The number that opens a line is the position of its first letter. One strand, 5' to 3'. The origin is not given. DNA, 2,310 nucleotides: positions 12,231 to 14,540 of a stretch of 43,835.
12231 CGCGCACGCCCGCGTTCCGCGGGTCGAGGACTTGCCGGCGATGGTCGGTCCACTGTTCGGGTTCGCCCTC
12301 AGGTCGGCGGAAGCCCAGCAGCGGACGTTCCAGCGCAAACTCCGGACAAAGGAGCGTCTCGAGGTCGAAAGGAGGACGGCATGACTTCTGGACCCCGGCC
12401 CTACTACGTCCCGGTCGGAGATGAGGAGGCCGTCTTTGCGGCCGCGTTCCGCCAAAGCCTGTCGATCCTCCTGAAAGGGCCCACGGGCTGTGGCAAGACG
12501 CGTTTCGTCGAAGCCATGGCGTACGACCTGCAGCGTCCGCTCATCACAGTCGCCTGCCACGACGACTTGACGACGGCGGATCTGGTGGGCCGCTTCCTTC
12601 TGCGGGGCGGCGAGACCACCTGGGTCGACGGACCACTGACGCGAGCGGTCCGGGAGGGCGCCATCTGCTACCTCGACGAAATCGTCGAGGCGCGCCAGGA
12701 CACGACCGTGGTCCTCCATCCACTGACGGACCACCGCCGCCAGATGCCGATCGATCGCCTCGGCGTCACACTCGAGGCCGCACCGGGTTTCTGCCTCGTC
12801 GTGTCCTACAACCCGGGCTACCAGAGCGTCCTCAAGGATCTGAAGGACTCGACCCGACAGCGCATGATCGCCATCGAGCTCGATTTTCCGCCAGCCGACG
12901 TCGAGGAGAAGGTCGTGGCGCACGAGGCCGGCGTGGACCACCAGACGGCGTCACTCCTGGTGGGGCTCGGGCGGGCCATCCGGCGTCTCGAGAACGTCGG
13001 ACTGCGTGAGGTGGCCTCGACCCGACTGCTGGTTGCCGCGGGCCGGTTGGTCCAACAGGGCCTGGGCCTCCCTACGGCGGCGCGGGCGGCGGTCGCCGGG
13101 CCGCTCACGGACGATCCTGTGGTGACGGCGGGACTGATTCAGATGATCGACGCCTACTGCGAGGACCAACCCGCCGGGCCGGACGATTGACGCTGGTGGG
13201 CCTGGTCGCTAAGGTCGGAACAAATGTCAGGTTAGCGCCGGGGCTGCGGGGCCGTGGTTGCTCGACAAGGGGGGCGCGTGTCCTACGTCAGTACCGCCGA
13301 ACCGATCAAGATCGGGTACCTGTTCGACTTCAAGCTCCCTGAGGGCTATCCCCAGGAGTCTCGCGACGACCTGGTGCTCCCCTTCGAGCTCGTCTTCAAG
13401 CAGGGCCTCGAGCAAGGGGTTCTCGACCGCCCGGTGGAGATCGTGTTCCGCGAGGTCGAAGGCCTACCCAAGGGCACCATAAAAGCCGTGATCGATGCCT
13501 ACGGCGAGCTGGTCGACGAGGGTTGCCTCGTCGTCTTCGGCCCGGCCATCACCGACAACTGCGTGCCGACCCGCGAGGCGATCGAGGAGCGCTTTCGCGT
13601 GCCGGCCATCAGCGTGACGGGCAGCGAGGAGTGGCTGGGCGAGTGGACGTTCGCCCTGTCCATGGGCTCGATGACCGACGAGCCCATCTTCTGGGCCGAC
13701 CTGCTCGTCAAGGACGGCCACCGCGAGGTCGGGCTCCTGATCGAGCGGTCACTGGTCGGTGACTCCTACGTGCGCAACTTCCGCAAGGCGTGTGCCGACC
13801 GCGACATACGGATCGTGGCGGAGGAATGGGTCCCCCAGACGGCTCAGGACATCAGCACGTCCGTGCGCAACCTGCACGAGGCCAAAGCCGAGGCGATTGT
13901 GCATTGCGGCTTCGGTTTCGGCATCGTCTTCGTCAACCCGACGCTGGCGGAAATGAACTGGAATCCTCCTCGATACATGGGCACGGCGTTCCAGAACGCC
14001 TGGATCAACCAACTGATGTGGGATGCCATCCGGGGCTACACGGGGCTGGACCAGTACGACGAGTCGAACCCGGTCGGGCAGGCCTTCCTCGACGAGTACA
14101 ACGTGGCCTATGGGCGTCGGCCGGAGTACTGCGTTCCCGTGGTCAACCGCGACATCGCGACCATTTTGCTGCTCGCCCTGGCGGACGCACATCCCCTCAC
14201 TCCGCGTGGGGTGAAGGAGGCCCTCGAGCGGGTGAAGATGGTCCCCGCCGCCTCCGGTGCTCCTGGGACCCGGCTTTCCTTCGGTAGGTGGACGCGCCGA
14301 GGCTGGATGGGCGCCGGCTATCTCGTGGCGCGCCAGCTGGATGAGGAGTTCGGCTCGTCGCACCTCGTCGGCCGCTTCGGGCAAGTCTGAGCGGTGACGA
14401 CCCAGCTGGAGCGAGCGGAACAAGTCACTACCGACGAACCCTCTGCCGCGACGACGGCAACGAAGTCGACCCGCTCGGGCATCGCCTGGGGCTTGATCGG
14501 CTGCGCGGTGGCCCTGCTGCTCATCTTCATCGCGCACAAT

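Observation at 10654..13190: Orphan NorD/CbbO-like vWA + CbbQ/NorQ-type MoxR ATPase pair with no known client, co-operonic with the double TetR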

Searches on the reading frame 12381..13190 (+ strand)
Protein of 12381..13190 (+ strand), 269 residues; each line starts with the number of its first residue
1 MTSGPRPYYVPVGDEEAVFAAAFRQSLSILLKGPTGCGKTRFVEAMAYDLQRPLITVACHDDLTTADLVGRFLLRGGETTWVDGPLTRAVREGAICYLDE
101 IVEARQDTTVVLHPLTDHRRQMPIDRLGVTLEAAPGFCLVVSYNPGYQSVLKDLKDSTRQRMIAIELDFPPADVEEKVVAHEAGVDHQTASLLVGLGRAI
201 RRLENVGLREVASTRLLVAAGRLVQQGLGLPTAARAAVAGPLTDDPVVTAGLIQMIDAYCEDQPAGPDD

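Call 6: search_protein_families(library=pfam, proteins=[window:12381-13190:+], max_evalue=0.001)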
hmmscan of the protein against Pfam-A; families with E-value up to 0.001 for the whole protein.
window:12381-13190:+ (269 aa): 4 families
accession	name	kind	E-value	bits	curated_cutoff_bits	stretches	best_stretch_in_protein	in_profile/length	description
PF07728.20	AAA_5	-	2.6e-33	115.4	22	1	29-162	2-139/139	AAA domain (dynein-related subfamily)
PF08406.16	CbbQ_C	-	8.4e-26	90.4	20.6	1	175-258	1-84/85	CbbQ/NirQ/NorQ C-terminal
PF00004.35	AAA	-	0.00012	23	21.2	1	29-64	1-36/131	ATPase family associated with various cellular activities (AAA)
PF01078.27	Mg_chelatase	-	0.00064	19.6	20.3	0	74-158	90-171/207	Magnesium chelatase, subunit ChlI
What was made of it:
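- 12381..13190 (+): CbbQ/NorQ-type MoxR AAA+ ATPase (269 aa). It has Walker A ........, Walker B CYLDE, the helix-2-insert motif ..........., and a P-loop Cys plus a second Cys 22 residues later, the same spacing as PdNorQ C46/C68. Pfam AAA_5 + CbbQ_C (call 6).
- Checked: AAA+ protein: ATG 12381 to TGA 13190, 269 aa. Pfam gives AAA_5 at 115 bits and CbbQ_C at 90 bits (call 6).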

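Call 7: search_protein_families(library=ncbifam, proteins=[window:12381-13190:+], max_evalue=0.001)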
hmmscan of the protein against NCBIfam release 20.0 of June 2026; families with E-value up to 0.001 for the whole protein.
window:12381-13190:+ (269 aa): 4 families
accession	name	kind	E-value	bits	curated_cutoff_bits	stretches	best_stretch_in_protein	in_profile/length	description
TIGR02640.1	gas_vesic_GvpN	equivalog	8.9e-22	77.8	266.8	2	79-209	92-227/262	gas vesicle protein GvpN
NF047784.1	MadB_ATPase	equivalog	4.4e-08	32.6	475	0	24-64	31-71/298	MadB family AAA-type ATPase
NF042959.1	IteA_antiphage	equivalog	5.3e-06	25.8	510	1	17-60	116-159/367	anti-phage ATPase IteA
NF003229.0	PRK04195.1-5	equivalog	0.00012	20.9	280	1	28-64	46-82/413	replication factor C large subunit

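Call 24: search_solved_structures(query=window:12381-13190:+, max_evalue=0.00001)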
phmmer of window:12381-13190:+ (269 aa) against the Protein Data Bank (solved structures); distinct sequences matched with E-value up to 0.00001: 9.
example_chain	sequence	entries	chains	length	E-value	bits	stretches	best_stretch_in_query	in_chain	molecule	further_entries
9qhd_A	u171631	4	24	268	3e-97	328.3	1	5-258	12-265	Nitric oxide reductase NorQ protein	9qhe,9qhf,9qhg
9qh4_A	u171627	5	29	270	4e-95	321.3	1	6-255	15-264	Protein NorQ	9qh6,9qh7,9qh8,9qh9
5c3c_A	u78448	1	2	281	1.3e-86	293.4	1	6-248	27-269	CbbQ/NirQ/NorQ domain protein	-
6l1q_C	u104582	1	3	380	2.5e-86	292.5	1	4-257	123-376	CbbQ protein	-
6or5_A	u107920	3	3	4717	4.7e-48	167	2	24-182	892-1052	Midasin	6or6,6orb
6i27_A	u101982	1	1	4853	6e-47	163.4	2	25-169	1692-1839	Midasin,Midasin,Midasin,Midasin,Midasin,Midasin,Midasin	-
6i26_A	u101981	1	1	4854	6e-47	163.4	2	25-169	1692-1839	Midasin,Midasin,Midasin,Midasin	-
6hyp_A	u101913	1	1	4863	6.1e-47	163.4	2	25-169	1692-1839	Midasin,Midasin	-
5jcs_s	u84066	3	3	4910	6.6e-47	163.3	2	25-169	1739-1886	Midasin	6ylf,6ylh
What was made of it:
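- The ATPase shows high similarity to NorQ (call 24).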

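Call 55: search_solved_structures(query=window:12381-13190:+, max_evalue=1e-60, show_alignments=4)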
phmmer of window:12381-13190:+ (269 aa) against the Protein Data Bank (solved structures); distinct sequences matched with E-value up to 1e-60: 4.
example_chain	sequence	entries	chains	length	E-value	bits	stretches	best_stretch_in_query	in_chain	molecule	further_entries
9qhd_A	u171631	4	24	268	3e-97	328.3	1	5-258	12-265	Nitric oxide reductase NorQ protein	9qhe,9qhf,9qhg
9qh4_A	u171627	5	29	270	4e-95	321.3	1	6-255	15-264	Protein NorQ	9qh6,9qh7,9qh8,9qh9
5c3c_A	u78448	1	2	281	1.3e-86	293.4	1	6-248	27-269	CbbQ/NirQ/NorQ domain protein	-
6l1q_C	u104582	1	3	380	2.5e-86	292.5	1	4-257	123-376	CbbQ protein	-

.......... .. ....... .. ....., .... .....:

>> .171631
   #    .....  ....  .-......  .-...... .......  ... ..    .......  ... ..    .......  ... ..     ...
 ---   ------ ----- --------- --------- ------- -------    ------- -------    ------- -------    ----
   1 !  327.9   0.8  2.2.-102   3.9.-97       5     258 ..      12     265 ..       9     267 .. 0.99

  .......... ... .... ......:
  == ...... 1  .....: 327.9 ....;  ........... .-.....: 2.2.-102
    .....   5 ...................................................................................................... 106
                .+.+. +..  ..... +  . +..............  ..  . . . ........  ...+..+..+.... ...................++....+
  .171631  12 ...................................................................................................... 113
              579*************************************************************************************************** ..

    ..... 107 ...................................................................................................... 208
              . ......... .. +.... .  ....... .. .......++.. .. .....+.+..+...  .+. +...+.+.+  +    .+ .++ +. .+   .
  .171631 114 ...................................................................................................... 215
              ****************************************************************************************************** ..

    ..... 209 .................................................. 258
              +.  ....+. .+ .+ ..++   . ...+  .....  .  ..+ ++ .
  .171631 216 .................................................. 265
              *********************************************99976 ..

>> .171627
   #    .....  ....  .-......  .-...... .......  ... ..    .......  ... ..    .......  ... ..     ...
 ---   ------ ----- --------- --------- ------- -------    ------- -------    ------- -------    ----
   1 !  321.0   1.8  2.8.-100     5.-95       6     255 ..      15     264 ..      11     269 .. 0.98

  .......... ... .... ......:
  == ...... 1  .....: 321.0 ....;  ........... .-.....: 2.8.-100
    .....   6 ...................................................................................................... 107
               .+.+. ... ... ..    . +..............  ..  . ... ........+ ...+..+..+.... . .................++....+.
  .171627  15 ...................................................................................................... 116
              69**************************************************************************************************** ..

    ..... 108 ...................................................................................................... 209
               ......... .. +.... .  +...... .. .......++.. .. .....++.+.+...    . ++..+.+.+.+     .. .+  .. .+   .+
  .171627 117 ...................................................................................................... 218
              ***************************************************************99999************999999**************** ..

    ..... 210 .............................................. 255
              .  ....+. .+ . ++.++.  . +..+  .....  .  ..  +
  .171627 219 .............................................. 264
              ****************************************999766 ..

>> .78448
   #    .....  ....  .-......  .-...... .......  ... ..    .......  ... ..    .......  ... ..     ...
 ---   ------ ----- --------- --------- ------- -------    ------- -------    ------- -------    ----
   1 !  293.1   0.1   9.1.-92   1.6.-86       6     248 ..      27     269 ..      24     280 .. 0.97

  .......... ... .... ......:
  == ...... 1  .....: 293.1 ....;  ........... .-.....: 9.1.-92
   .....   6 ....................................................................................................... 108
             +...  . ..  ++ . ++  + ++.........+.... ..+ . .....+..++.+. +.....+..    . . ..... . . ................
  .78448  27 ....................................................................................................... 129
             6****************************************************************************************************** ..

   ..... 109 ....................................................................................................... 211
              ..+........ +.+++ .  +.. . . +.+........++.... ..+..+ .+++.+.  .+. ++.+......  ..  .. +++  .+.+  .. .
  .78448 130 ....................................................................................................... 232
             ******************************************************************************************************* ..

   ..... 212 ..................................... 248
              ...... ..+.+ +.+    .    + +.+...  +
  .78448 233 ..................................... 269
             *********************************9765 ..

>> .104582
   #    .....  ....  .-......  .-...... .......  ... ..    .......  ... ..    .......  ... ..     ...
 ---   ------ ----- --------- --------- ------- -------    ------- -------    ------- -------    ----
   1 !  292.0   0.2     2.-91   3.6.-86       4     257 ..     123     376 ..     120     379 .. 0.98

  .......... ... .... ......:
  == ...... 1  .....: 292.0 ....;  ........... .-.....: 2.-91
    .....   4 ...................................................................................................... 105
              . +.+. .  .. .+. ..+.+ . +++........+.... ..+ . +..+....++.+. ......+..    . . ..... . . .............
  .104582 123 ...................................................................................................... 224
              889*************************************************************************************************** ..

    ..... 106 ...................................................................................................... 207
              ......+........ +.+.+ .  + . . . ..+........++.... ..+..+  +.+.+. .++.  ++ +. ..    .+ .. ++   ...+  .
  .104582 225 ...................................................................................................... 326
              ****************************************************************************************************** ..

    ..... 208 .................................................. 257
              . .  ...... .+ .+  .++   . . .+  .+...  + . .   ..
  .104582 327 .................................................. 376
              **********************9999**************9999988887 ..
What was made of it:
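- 12381..13190 (+): PDB: NorQ 9qhd_A E 3e-97, 9qh4_A 4e-95; CbbQ 5c3c 1e-86, 6l1q 2.5e-86 (calls 24, 55).
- On CbbQ/NorQ/NirQ/GvpN (CGN) clade of MoxR AAA+ ATPases: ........, CYLDE and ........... in the alignments to NorQ and CbbQ (call 55).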

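Call 111: search_protein_families(library=padloc, proteins=[window:12381-13190:+], max_evalue=0.001)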
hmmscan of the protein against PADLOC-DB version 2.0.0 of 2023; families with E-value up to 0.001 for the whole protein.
window:12381-13190:+ (269 aa): 4 families
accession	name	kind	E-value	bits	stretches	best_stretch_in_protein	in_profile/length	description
PDLC02196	IetA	-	2.3e-06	25.3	1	19-59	115-155/374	-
PDLC04232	IetA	-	2.3e-05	22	1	28-58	118-148/330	-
PDLC02195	IetA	-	0.00041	17.7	1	20-57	131-168/395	-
PDLC04231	IetA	-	0.00048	18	0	20-63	111-153/262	-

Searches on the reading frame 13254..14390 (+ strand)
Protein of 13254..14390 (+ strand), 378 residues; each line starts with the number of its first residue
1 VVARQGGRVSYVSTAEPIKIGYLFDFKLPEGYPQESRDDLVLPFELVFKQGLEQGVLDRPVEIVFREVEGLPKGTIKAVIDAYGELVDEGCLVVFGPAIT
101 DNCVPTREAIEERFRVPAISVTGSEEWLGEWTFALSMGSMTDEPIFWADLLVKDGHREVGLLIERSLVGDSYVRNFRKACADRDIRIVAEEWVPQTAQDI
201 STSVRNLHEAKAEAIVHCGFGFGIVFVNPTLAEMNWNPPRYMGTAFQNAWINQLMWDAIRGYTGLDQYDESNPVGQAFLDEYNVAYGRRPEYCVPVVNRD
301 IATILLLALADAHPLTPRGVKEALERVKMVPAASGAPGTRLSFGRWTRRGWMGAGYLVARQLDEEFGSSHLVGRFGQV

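Call 6: search_protein_families(library=pfam, proteins=[window:13254-14390:+], max_evalue=0.001)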
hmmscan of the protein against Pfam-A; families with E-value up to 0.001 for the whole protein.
window:13254-14390:+ (378 aa): 1 family
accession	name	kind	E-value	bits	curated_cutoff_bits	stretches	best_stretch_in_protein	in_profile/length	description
PF13458.12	Peripla_BP_6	-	1.4e-23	84.6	31.7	1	17-349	1-332/343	Periplasmic binding protein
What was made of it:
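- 13278..14390 (+): Cytoplasmic binding-protein homologue (370 aa, type-1 PBP / LivJ fold, no signal peptide). It is tightly coupled to the next gene. Pfam Peripla_BP_6 (call 6).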

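Call 7: search_protein_families(library=ncbifam, proteins=[window:13254-14390:+], max_evalue=0.001)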
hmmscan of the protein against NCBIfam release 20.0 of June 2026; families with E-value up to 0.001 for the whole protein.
window:13254-14390:+ (378 aa): 0 families

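Call 26: search_solved_structures(query=window:13254-14390:+, max_evalue=0.01)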
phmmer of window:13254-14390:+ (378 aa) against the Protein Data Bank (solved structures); distinct sequences matched with E-value up to 0.01: 0.

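Call 58: find_homologous_proteins(query=window:13278-14390:+, max_evalue=0.001)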
Query window:13278-14390:+ (370 aa): 1765 proteins with E <= 0.001 among 5314 candidates; the best 120 are listed.
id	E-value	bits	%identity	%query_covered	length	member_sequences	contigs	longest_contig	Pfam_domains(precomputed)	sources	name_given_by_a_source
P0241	7.6e-249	843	98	100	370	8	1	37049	PF13458.13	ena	-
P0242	2.1e-239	812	93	100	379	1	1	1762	PF13458.13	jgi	-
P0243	2.1e-239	812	93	100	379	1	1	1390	PF13458.13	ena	-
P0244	1.3e-235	800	93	100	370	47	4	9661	PF13458.13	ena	-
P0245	4.0e-235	798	91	100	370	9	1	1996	PF13458.13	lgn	-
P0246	5.9e-235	797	92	100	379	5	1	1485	PF13458.13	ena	-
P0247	1.2e-234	796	91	100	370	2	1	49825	PF13458.13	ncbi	ncbi:MAG: ABC transporter substrate-binding protein [Acidimicrobiales bacterium]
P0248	7.2e-229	777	88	100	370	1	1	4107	PF13458.13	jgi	jgi:branched-chain amino acid transport system substrate-binding protein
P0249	2.9e-221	752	75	65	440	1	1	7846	PF01094.35,PF13458.13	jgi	jgi:ABC-type branched-subunit amino acid transport system substrate-binding protein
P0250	8.1e-214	728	82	100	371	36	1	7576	PF13458.13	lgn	-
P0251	3.4e-212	722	83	100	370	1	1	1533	PF13458.13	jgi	jgi:branched-chain amino acid transport system substrate-binding protein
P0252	4.8e-212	722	81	100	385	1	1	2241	PF13458.13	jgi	jgi:branched-chain amino acid transport system substrate-binding protein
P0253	4.8e-212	722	81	100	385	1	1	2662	PF13458.13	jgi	-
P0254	3.4e-211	719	82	100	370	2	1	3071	PF13458.13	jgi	-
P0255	2.4e-210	716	82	100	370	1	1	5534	PF13458.13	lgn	-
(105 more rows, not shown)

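Call 68: predict_structure(alignment_id=A3)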
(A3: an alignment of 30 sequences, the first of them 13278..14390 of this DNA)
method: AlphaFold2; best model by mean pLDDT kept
length: 370 residues; sequences in the alignment: 30
mean_pLDDT: 81.8   pTM: 0.83
mean pLDDT of the five models: 81.8, 80.9, 80.8, 80.4, 73.9
residues with pLDDT >= 90: 143; 70-90: 164; 50-70: 44; < 50: 19
segments of 3 or more residues with pLDDT < 50: 1-5, 337-346
pLDDT, mean of each block of 10 residues (from residue 1): 59 86 83 93 95 92 64 92 88 66 91 67 75 81 93 86 88 97 86 94 94 77 90 69 77 60 86 95 84 91 93 86 77 58 53 80 81
secondary structure, 60 per line:
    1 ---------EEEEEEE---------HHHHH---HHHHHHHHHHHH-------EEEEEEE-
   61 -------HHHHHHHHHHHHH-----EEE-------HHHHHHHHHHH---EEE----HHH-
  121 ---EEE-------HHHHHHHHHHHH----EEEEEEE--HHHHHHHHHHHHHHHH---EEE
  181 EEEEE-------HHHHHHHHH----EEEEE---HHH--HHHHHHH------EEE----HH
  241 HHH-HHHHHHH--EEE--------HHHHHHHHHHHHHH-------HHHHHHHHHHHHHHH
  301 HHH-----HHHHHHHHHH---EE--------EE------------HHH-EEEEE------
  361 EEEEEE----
elements in order: E10-16 H26-30 H34-45 E53-59 H68-80 E86-88 H96-106 E110-112 E124-126 H134-145 E150-156 H159-174 E178-185 H193-201 E206-210 H219-225 E232-234 H239-243 H245-251 E254-256 H265-278 H286-303 H309-318 E350-354 E361-366
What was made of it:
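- It is soluble and cytoplasmic, like the chaperone (calls 58, 68).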

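Call 71: fold_search(model_id=the predicted structure, library=pdb)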
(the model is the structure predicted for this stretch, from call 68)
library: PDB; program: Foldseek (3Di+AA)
matches with E <= 10: 1886; with E <= 0.001: 983
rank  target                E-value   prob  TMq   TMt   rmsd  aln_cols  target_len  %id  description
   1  3hut                  1.2e-19  1.00  0.53  0.56   7.5       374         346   18  Crystal structure of a putative branched-chain amino acid ABC transporter from Rhodospirillum rubrum (released 2009-06-30)
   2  4q6w_B                1.1e-17  1.00  0.70  0.69   5.2       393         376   18  Crystal Structure of Periplasmic Binding Protein type 1 from Bordetella pertussis Tohama I complexed with 3-Hydroxy Be (released 2014-07-02)
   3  4q6w_A                1.2e-17  1.00  0.70  0.69   5.0       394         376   17  Crystal Structure of Periplasmic Binding Protein type 1 from Bordetella pertussis Tohama I complexed with 3-Hydroxy Be (released 2014-07-02)
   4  4mpt_A                1.6e-16  1.00  0.70  0.69   5.1       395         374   17  Crystal Structure of Periplasmic binding Protein Type 1 from Bordetella pertussis Tohama I (released 2013-12-11)
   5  4q6b                  1.7e-16  1.00  0.66  0.71   5.3       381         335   16  Crystal Structure of ABC Transporter Substrate-Binding Protein fromDesulfitobacterium hafniense complex with Leu (released 2014-07-02)
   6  7ylt_D                1.8e-16  1.00  0.61  0.63   6.1       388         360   16  Structure of a bacteria protein (released 2023-06-14)
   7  3tx6                  3.1e-16  1.00  0.64  0.65   5.6       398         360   17  The Structure of a putative ABC-transporter periplasmic component from Rhodopseudomonas palustris (released 2011-11-09)
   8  4f8j                  3.3e-16  1.00  0.65  0.66   5.5       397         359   17  The structure of an aromatic compound transport protein from Rhodopseudomonas palustris in complex with p-coumarate (released 2012-09-26)
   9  3td9                  5.3e-16  1.00  0.69  0.72   4.9       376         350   14  Crystal structure of a Leucine binding protein LivK (TM1135) from Thermotoga maritima MSB8 at 1.90 A resolution (released 2011-09-07)
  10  3lkb_A                5.9e-16  1.00  0.60  0.59   6.8       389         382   17  Crystal structure of a branched chain amino acid ABC transporter from Thermus thermophilus with bound valine (released 2010-02-09)
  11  3uk0                  6.7e-16  1.00  0.63  0.64   6.0       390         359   17  RPD_1889 protein, an extracellular ligand-binding receptor from Rhodopseudomonas palustris. (released 2011-11-23)
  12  7ylt_A                6.7e-16  1.00  0.59  0.60   6.5       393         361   17  Structure of a bacteria protein (released 2023-06-14)
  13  4mlc                  9.6e-16  1.00  0.63  0.68   5.9       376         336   15  ABC Transporter Substrate-Binding Protein fromDesulfitobacterium hafniense (released 2013-09-18)
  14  7ylt_C                1.4e-15  1.00  0.64  0.65   5.7       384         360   16  Structure of a bacteria protein (released 2023-06-14)
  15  4eyo                  1.5e-15  1.00  0.65  0.66   5.6       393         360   17  Crystal structure of solute binding protein of ABC transporter from Rhodopseudomonas palustris HaA2 in complex with p-co (released 2012-05-30)
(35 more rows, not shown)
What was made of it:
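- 13278..14390 (+): AF2 pLDDT 82; Foldseek hits to LivJ-type and aromatic-acid binding proteins, E 1e-19 to 1e-13, 13-18% identity (calls 68, 71).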

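Call 111: search_protein_families(library=padloc, proteins=[window:13278-14390:+], max_evalue=0.001)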
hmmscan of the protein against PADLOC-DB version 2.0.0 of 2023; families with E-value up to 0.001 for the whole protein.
window:13278-14390:+ (370 aa): 0 families
